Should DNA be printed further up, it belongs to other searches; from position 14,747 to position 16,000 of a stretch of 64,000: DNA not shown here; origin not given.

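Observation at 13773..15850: tgt translationally coupled to a LOG-family nucleotide N-glycosidase with an unusual C-terminal extension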

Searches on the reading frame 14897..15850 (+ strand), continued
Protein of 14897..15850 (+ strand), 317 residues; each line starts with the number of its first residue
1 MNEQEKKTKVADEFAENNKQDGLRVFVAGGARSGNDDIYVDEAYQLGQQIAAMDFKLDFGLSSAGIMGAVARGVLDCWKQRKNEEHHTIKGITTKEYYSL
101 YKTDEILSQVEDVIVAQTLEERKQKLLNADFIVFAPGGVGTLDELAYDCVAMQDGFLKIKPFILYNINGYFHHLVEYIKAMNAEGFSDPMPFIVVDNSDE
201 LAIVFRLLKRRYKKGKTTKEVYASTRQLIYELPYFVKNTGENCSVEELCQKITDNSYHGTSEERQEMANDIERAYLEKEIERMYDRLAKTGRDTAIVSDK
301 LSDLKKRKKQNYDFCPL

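Call 19: predict_structure(alignment_id=A1)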
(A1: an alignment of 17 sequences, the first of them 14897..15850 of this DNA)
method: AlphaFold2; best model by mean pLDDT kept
length: 317 residues; sequences in the alignment: 17
mean_pLDDT: 68.7   pTM: 0.75
mean pLDDT of the five models: 68.7, 66.8, 66.5, 66.0, 62.1
residues with pLDDT >= 90: 23; 70-90: 157; 50-70: 65; < 50: 72
segments of 3 or more residues with pLDDT < 50: 1-21, 84-115, 140-144, 150-156, 315-317
pLDDT, mean of each block of 10 residues (from residue 1): 36 32 71 75 87 71 67 72 50 42 43 48 66 71 47 53 76 68 70 87 89 75 82 90 85 89 88 88 76 68 81 51
secondary structure, 60 per line:
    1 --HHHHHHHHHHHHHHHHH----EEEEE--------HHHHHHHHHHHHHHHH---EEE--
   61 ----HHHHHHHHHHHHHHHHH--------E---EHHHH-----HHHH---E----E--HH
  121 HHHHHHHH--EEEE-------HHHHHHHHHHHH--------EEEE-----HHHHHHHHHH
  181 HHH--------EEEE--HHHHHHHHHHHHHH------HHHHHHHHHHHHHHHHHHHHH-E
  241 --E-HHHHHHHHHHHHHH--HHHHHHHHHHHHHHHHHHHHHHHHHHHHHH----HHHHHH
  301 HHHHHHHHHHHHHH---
elements in order: H3-19 E24-28 H37-52 E56-58 H65-81 H95-98 H104-107 H119-128 E131-134 H142-153 E162-165 H171-183 E192-195 H198-211 H218-238 H245-258 H261-290 H295-314

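Call 21: find_encoding_contigs(protein=P0122, flank=8000, max_places=6)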
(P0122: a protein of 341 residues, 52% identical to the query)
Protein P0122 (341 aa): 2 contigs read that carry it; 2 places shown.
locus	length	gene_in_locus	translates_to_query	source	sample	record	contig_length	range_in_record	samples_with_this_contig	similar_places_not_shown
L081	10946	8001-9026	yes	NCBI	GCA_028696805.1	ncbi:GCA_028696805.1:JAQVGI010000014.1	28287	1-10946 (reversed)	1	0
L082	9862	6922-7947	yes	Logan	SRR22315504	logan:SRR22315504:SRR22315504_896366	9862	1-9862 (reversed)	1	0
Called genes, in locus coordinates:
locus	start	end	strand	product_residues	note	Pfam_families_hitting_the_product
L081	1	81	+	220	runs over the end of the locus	PF01555:N6_N4_Mtase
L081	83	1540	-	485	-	PF20703:nSTAND1 (faint), PF00005:ABC_tran, PF02463:SMC_N (weak), PF13304:AAA_21 (faint), PF00005:ABC_tran, PF08352:oligo_HPY (weak)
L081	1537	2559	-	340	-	PF00528:BPD_transp_1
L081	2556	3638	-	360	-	PF00528:BPD_transp_1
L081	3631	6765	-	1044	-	PF00873:ACR_tran, PF02355:SecD_SecF_C (weak), PF03176:MMPL (weak)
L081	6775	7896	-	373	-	PF25917:BSH_RND, PF25973:BSH_CzcB (faint), PF25876:HH_MFP_RND, PF25944:Beta-barrel_RND, PF25967:RND-MFP_C, PF25989:YknX_C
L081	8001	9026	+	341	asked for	PF03641:Lysine_decarbox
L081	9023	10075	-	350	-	PF01189:Methyltr_RsmB-F, PF13847:Methyltransf_31 (weak)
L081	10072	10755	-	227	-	PF01728:FtsJ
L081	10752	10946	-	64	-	?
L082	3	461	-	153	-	?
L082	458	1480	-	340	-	PF00528:BPD_transp_1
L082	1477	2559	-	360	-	PF00528:BPD_transp_1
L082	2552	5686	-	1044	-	PF00873:ACR_tran, PF02355:SecD_SecF_C (weak), PF03176:MMPL (weak)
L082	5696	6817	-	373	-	PF25917:BSH_RND, PF25973:BSH_CzcB (faint), PF25876:HH_MFP_RND, PF25944:Beta-barrel_RND, PF25967:RND-MFP_C, PF25989:YknX_C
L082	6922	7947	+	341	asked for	PF03641:Lysine_decarbox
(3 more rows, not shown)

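Call 26: fold_search(model_id=the predicted structure, library=pdb)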
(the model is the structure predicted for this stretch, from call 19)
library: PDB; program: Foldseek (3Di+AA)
matches with E <= 10: 878; with E <= 0.001: 77
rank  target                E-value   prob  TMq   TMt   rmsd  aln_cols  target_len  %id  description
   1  1wek_D                3.4e-08  1.00  0.45  0.66  11.4       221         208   22  Crystal structure of the conserved hypothetical protein TT1465 from Thermus thermophilus HB8 (released 2004-11-25)
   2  1wek_B                3.6e-08  1.00  0.43  0.63  11.4       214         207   22  Crystal structure of the conserved hypothetical protein TT1465 from Thermus thermophilus HB8 (released 2004-11-25)
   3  1ydh_A                7.7e-08  1.00  0.44  0.71   3.8       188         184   26  X-ray structure of a lysine decarboxylase-like protein from arabidopsis thaliana gene at5g11950 (released 2005-01-11)
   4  1wek_F                7.7e-08  1.00  0.43  0.64  11.3       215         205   22  Crystal structure of the conserved hypothetical protein TT1465 from Thermus thermophilus HB8 (released 2004-11-25)
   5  1ydh_B                1.1e-07  1.00  0.44  0.71   3.7       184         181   27  X-ray structure of a lysine decarboxylase-like protein from arabidopsis thaliana gene at5g11950 (released 2005-01-11)
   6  5zbl_C                1.2e-07  1.00  0.42  0.70   3.4       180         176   23  Crystal structure of type-I LOG from Corynebacterium glutamicum in complex with AMP (released 2018-06-27)
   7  2a33_A                1.5e-07  1.00  0.42  0.71   4.3       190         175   27  X-Ray Structure of a Lysine Decarboxylase-Like Protein from Arabidopsis Thaliana Gene AT2G37210 (released 2005-07-19)
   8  1wek_E                1.5e-07  1.00  0.43  0.63  11.4       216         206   22  Crystal structure of the conserved hypothetical protein TT1465 from Thermus thermophilus HB8 (released 2004-11-25)
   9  2a33_B                1.6e-07  1.00  0.41  0.70   3.6       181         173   27  X-Ray Structure of a Lysine Decarboxylase-Like Protein from Arabidopsis Thaliana Gene AT2G37210 (released 2005-07-19)
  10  1wek_C                1.7e-07  1.00  0.44  0.65  11.3       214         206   22  Crystal structure of the conserved hypothetical protein TT1465 from Thermus thermophilus HB8 (released 2004-11-25)
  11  5its_B                1.8e-07  1.00  0.40  0.60   4.6       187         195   22  Crystal structure of LOG from Corynebacterium glutamicum (released 2016-08-24)
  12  5zi9_A                3.5e-07  1.00  0.43  0.62  11.8       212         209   23  Crystal structure of type-II LOG from Streptomyces coelicolor A3 (released 2018-04-18)
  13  5its_D                3.9e-07  1.00  0.44  0.66   3.8       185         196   24  Crystal structure of LOG from Corynebacterium glutamicum (released 2016-08-24)
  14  1wek_A                3.9e-07  1.00  0.43  0.62   7.9       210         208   24  Crystal structure of the conserved hypothetical protein TT1465 from Thermus thermophilus HB8 (released 2004-11-25)
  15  1t35_A                4.8e-07  1.00  0.43  0.72   3.9       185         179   29  CRYSTAL STRUCTURE OF A HYPOTHETICAL PROTEIN YVDD- A PUTATIVE LYSINE DECARBOXYLASE (released 2004-05-04)
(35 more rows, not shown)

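Call 38: find_homologous_proteins(query=P0122, max_evalue=1e-30)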
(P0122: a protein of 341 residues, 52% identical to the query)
Query P0122 (341 aa): 1005 proteins with E <= 1e-30 among 8000 candidates; the best 120 are listed.
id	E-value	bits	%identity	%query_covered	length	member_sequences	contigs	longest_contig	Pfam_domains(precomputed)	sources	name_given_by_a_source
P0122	2.4e-220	748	100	100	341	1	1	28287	PF03641.20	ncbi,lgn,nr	ncbi:MAG: LOG family protein [Alphaproteobacteria bacterium]|nr:LOG family protein [Alphaproteobacte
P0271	7.6e-184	628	83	100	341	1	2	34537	PF03641.20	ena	-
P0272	7.8e-131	454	63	96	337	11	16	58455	PF03641.20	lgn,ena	-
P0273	1.4e-129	450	62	96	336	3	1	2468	PF18306.7,PF03641.20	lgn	-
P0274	2.3e-129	449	63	93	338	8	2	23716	PF03641.20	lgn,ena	-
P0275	1.5e-127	443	61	96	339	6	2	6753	PF18306.7,PF03641.20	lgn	-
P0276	1.8e-126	440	65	96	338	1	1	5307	PF18306.7,PF03641.20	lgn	-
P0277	3.9e-126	439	60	96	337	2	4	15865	PF18306.7,PF03641.20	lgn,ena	-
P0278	1.1e-124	434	60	96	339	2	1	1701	PF18306.7,PF03641.20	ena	-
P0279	1.8e-124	433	61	95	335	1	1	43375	PF03641.20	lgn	-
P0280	8.1e-124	431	61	96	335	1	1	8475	PF03641.20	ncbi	ncbi:MAG: LOG family protein [Alphaproteobacteria bacterium]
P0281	1.5e-123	430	59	99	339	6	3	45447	PF03641.20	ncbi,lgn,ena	-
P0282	2.1e-122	426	59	96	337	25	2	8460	PF03641.20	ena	-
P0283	3.5e-122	426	60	96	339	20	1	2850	PF18306.7,PF03641.20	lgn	-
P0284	1.1e-121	424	59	96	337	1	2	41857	PF03641.20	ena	-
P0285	1.9e-121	423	58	96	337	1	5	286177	PF03641.20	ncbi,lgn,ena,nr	ncbi:MAG: LOG family protein [Alphaproteobacteria bacterium]|nr:LOG family protein [Alphaproteobacte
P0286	3.9e-121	422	60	96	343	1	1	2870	PF18306.7,PF03641.20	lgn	-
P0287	2.5e-120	420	61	96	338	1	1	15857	PF03641.20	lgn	-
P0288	2.7e-120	420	59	96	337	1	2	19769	PF03641.20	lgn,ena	-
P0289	3.1e-120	419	60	96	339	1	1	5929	PF18306.7,PF03641.20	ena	-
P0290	3.7e-120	419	59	96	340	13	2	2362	PF03641.20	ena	-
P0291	4.1e-120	419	59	96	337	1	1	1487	PF03641.20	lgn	-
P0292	7.0e-120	418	58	96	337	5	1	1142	PF03641.20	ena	-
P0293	7.6e-120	418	61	96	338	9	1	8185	PF03641.20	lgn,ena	-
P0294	1.5e-119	417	58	96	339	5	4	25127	PF03641.20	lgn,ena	-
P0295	2.4e-119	416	58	95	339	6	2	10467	PF03641.20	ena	-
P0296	2.8e-119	416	59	95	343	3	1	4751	PF18306.7,PF03641.20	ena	-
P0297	4.1e-119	416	60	94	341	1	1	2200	PF18306.7,PF03641.20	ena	-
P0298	4.3e-119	416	60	98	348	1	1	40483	PF18306.7,PF03641.20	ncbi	-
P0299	4.4e-119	416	59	95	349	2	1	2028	PF18306.7,PF03641.20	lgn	-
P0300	4.7e-119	415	58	96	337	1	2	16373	PF03641.20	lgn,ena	-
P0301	5.4e-119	415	59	96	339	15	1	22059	PF03641.20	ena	-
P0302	1.3e-118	414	59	96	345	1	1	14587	PF18306.7,PF03641.20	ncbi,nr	ncbi:MAG: LOG family protein [Pseudomonadota bacterium]|nr:LOG family protein [Pseudomonadota bacter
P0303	1.9e-118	413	60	96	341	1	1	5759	PF18306.7,PF03641.20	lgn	-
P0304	2.0e-118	413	64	88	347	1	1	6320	PF18306.7,PF03641.20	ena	-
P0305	3.5e-118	413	59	96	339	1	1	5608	PF03641.20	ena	-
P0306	3.8e-118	412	59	98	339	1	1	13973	PF18306.7,PF03641.20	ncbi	-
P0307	4.6e-118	412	58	95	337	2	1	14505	PF18306.7,PF03641.20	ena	-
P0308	7.5e-118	411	58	96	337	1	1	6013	PF03641.20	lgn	-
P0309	7.4e-117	408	57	99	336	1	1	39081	PF03641.20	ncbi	-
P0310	7.7e-117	408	62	88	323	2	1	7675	PF18306.7,PF03641.20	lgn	-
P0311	7.9e-117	408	57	96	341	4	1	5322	PF03641.20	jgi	-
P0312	8.3e-117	408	57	96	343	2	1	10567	PF03641.20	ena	-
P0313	1.5e-116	407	58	99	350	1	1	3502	PF18306.7,PF03641.20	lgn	-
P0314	2.0e-116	407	58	96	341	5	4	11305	PF03641.20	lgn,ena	-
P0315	2.1e-116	407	59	96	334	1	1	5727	PF03641.20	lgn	-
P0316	2.6e-116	406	58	96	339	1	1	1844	PF18306.7,PF03641.20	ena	-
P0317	1.2e-115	404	57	96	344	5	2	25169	PF18306.7,PF03641.20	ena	-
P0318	1.8e-115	404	59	96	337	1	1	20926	PF03641.20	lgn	-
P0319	4.3e-115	402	61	88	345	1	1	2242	PF03641.20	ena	-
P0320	6.2e-115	402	56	96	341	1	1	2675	PF03641.20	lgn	-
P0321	1.2e-114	401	58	99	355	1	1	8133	PF18306.7,PF03641.20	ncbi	-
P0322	1.9e-114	400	58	98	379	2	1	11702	PF18306.7,PF03641.20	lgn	-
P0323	2.2e-114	400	57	95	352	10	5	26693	PF18306.7,PF03641.20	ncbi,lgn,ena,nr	ncbi:MAG: LOG family protein [Alphaproteobacteria bacterium]|nr:LOG family protein [Alphaproteobacte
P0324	2.3e-114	400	62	87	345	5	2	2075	PF18306.7,PF03641.20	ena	-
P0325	3.6e-114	399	57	98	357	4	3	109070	PF18306.7,PF03641.20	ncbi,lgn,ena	-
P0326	1.1e-113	398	58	96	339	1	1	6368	PF03641.20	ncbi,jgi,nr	ncbi:MAG: LOG family protein [Lactobacillales bacterium]|jgi:uncharacterized protein (TIGR00730 fami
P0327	1.4e-113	397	59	95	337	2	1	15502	PF18306.7,PF03641.20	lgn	-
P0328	2.3e-113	397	57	95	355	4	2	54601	PF03641.20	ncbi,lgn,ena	-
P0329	3.2e-113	396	57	96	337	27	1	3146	PF03641.20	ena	-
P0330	4.6e-112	392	57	95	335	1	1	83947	PF03641.20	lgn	-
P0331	6.2e-112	392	57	96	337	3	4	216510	PF18306.7,PF03641.20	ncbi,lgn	-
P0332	1.1e-111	391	58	96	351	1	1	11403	PF03641.20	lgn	-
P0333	2.3e-111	390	56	96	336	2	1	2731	PF18306.7,PF03641.20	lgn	-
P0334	4.2e-111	389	57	95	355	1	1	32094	PF18306.7,PF03641.20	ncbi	-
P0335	5.0e-111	389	56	99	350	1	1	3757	PF18306.7,PF03641.20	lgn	-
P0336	1.5e-110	388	56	94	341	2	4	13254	PF18306.7,PF03641.20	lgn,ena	-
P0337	1.5e-110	387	56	96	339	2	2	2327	PF03641.20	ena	-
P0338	1.6e-110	387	57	98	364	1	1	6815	PF18306.7,PF03641.20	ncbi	-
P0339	7.7e-110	385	56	96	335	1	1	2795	PF03641.20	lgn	-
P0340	9.4e-110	385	55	98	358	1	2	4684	PF18306.7,PF03641.20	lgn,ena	-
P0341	6.0e-109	382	54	99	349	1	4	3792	PF03641.20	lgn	-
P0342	1.2e-108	381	55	99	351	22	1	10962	PF03641.20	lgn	-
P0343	1.8e-108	381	55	100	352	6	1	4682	PF03641.20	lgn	-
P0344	4.5e-108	379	56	96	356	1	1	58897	PF18306.7,PF03641.20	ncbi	-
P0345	5.8e-108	379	56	96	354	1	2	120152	PF18306.7,PF03641.20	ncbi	-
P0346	6.4e-108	379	55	97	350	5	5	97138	PF18306.7,PF03641.20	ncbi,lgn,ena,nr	ncbi:MAG: LOG family protein [Alphaproteobacteria bacterium]|nr:LOG family protein [Alphaproteobacte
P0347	7.4e-108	379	57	94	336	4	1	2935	PF18306.7,PF03641.20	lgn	-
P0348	1.5e-107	378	60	87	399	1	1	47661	PF03641.20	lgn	-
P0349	2.1e-107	377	56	99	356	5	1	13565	PF03641.20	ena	-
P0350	2.3e-107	377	55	99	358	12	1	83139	PF18306.7,PF03641.20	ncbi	-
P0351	2.7e-107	377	55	99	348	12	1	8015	PF18306.7,PF03641.20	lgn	-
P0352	4.1e-107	376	55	95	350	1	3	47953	PF18306.7,PF03641.20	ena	-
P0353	6.0e-107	376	54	98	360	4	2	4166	PF18306.7,PF03641.20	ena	-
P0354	7.0e-107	375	55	98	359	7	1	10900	PF18306.7,PF03641.20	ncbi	-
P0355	1.6e-106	374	57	89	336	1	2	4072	PF18306.7,PF03641.20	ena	-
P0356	1.6e-106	374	55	99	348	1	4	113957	PF18306.7,PF03641.20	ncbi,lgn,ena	-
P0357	2.3e-106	374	55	98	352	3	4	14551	PF03641.20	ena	-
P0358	2.4e-106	374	54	98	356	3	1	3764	PF03641.20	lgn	-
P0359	6.7e-106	372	53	99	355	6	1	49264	PF18306.7,PF03641.20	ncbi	-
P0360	7.4e-106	372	55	98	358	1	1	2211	PF03641.20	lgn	-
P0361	8.4e-106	372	55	98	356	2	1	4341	PF03641.20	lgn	-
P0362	1.4e-105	371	55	91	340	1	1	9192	PF03641.20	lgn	-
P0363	1.6e-105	371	57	89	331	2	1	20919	PF18306.7,PF03641.20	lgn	-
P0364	2.1e-105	371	55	95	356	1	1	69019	PF18306.7,PF03641.20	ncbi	-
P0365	1.2e-104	368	54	98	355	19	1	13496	PF18306.7,PF03641.20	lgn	-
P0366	1.3e-104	368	55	99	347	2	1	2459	PF18306.7,PF03641.20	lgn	-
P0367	2.6e-104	367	54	92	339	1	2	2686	PF18306.7,PF03641.20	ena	-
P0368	5.0e-104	366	54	98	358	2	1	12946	PF03641.20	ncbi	-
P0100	5.6e-104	366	56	91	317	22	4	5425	PF18306.7,PF03641.20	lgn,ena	-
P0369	1.1e-103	365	59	86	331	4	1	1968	PF18306.7,PF03641.20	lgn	-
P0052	1.3e-103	365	56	92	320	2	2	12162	PF18306.7,PF03641.20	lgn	-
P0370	1.8e-103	364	54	98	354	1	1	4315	PF03641.20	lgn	-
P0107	2.0e-103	364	56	91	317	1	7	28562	PF18306.7,PF03641.20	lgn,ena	-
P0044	2.8e-103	364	56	89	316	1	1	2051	PF18306.7,PF03641.20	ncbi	-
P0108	2.8e-103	364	56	91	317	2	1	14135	PF18306.7,PF03641.20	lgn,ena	-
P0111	3.4e-103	363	55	86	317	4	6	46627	PF18306.7,PF03641.20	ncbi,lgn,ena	-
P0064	3.9e-103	363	56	89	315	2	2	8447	PF18306.7,PF03641.20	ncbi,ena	-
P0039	6.0e-103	363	57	87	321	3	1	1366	PF18306.7,PF03641.20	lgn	-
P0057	6.7e-103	362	56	91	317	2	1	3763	PF18306.7,PF03641.20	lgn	-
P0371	8.2e-103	362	58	85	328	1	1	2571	PF18306.7,PF03641.20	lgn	-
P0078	9.6e-103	362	55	91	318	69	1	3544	PF18306.7,PF03641.20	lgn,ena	-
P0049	1.2e-102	362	55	89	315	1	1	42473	PF18306.7,PF03641.20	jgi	-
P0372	1.3e-102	361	55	89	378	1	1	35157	PF18306.7,PF03641.20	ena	-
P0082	1.4e-102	361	56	85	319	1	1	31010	PF18306.7,PF03641.20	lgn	-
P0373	1.5e-102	361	53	95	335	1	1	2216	PF18306.7,PF03641.20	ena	-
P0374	1.8e-102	361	57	88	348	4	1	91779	PF18306.7,PF03641.20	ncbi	-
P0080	3.0e-102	360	56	89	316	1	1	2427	PF18306.7,PF03641.20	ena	-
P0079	3.0e-102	360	56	89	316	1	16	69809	PF18306.7,PF03641.20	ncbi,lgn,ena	-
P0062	3.8e-102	360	54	91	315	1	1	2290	PF18306.7,PF03641.20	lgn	-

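Call 39: find_encoding_contigs(protein=P0285, flank=6000, max_places=2)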
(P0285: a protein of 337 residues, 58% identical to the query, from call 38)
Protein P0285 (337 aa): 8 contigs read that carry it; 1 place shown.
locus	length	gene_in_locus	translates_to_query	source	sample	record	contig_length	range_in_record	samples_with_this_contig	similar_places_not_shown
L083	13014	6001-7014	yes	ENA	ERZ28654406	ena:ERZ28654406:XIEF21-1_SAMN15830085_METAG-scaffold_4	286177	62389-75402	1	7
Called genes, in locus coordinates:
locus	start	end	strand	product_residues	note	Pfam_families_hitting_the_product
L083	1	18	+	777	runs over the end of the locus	PF00575:S1 (faint), PF10150:RNase_E_G, PF20833:RNase_E_G_Thio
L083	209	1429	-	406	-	PF00079:Serpin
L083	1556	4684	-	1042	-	PF00873:ACR_tran, PF03176:MMPL (faint)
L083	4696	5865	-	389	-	PF25917:BSH_RND, PF25876:HH_MFP_RND, PF25944:Beta-barrel_RND, PF25967:RND-MFP_C, PF25989:YknX_C (weak)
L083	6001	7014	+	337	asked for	PF03641:Lysine_decarbox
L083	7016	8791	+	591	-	PF00999:Na_H_Exchanger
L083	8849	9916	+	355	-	-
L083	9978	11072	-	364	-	-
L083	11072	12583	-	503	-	PF13541:ChlI, PF01078:Mg_chelatase, PF00158:Sigma54_activat (weak), PF07728:AAA_5, PF00493:MCM, PF13335:Mg_chelatase_C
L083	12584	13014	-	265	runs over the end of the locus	-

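Call 40: find_encoding_contigs(protein=P0331, flank=6000, max_places=2)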
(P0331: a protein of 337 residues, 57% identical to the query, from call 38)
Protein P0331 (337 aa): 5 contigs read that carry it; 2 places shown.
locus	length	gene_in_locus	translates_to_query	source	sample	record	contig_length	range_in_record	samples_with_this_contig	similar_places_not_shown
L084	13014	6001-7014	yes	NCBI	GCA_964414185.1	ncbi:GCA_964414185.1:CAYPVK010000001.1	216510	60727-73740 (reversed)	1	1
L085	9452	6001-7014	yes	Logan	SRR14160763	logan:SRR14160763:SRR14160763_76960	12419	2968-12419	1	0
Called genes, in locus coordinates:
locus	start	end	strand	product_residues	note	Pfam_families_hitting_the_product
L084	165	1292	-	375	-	-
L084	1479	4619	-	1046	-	PF00873:ACR_tran, PF03176:MMPL (weak)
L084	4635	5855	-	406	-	PF25917:BSH_RND, PF25973:BSH_CzcB (weak), PF25876:HH_MFP_RND, PF25944:Beta-barrel_RND, PF25967:RND-MFP_C, PF25989:YknX_C (faint)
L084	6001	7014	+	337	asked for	PF18306:LDcluster4 (faint), PF03641:Lysine_decarbox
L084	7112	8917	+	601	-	PF00999:Na_H_Exchanger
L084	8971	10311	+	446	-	-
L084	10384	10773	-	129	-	PF01648:ACPS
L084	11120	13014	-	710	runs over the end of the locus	PF01966:HD, PF13328:HD_4, PF04607:RelA_SpoT, PF02824:TGS, PF19296:RelA_AH, PF28438:RelA_RIS, PF13291:ACT_4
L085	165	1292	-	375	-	-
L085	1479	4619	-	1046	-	PF00873:ACR_tran, PF03176:MMPL (weak)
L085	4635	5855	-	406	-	PF25917:BSH_RND, PF25973:BSH_CzcB (weak), PF25876:HH_MFP_RND, PF25944:Beta-barrel_RND, PF25967:RND-MFP_C, PF25989:YknX_C (faint)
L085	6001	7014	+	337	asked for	PF18306:LDcluster4 (faint), PF03641:Lysine_decarbox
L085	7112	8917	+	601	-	PF00999:Na_H_Exchanger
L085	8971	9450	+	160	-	?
